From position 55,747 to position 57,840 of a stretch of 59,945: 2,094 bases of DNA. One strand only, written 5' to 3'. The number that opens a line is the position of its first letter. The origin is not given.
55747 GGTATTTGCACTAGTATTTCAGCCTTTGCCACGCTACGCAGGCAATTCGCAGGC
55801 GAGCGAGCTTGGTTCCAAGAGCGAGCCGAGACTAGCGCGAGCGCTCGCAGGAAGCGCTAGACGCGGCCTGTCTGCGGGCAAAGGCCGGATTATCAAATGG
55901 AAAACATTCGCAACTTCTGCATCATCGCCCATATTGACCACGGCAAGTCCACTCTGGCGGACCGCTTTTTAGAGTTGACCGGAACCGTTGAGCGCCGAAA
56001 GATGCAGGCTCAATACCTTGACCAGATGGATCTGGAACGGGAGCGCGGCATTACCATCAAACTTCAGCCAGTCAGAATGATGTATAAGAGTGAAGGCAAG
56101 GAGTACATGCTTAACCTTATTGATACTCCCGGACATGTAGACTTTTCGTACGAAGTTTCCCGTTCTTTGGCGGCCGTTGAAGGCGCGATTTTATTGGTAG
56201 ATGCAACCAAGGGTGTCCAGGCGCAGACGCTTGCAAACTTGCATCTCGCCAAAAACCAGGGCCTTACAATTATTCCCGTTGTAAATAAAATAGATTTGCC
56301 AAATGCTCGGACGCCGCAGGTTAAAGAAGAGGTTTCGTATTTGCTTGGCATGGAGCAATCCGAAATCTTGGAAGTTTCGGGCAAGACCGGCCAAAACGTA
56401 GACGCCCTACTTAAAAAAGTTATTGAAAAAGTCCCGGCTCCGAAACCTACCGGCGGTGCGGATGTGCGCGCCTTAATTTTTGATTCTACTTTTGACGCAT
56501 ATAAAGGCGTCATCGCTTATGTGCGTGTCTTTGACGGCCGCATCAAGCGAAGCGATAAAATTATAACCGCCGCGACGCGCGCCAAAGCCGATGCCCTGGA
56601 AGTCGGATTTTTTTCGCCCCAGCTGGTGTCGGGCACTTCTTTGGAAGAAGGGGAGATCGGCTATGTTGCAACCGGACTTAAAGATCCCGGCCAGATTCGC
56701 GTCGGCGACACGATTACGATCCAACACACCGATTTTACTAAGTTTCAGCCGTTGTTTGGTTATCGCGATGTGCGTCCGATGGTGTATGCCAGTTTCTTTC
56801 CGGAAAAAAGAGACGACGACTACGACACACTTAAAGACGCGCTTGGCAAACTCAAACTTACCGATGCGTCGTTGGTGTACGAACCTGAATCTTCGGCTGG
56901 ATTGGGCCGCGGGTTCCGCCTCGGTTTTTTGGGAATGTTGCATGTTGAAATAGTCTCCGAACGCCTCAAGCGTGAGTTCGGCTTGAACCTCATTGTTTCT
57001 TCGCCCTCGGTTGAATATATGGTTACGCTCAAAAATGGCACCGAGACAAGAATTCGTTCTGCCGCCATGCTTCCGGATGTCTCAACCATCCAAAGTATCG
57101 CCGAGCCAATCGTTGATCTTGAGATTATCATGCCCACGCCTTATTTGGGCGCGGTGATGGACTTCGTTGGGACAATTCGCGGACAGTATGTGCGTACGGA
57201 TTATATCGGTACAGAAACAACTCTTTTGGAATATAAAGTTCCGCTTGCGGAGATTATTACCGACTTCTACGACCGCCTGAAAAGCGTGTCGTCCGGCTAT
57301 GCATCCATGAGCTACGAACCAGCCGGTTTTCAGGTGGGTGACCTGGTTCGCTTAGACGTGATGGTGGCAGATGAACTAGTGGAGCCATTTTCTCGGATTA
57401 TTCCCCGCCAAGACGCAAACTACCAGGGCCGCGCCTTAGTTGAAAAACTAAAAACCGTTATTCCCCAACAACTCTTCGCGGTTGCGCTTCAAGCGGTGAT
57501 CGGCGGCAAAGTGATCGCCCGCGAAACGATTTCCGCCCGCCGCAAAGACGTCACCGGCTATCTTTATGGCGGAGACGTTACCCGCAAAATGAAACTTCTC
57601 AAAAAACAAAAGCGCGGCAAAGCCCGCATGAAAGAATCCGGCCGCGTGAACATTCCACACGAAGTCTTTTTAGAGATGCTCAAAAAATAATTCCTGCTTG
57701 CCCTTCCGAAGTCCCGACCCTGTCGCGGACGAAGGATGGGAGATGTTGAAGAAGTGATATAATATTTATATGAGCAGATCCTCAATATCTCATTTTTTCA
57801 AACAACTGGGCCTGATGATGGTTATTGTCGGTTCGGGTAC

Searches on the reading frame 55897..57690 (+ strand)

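Call 46: search_protein_families(library=pfam, proteins=[window:55897-57690:+], max_evalue=0.00001)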
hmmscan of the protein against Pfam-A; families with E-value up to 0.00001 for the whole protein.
window:55897-57690:+ (597 aa): 5 families
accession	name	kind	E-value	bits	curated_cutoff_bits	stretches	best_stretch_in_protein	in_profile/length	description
PF00009.33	GTP_EFTU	-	1.9e-56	191.1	26.5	1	2-180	1-187/188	Elongation factor Tu GTP binding domain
PF06421.17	LepA_C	-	2.5e-40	137.3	29.7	1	492-596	3-107/107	GTP-binding protein LepA C-terminus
PF00679.30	EFG_C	-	9.6e-20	70.9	27.9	1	401-484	2-84/89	Elongation factor G C-terminus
PF03144.31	GTP_EFTU_D2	-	2.7e-07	31.4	30.3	1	204-274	1-73/73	Elongation factor Tu domain 2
PF00071.28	Ras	-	1.7e-06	28.2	21.6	1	47-179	25-160/162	Ras family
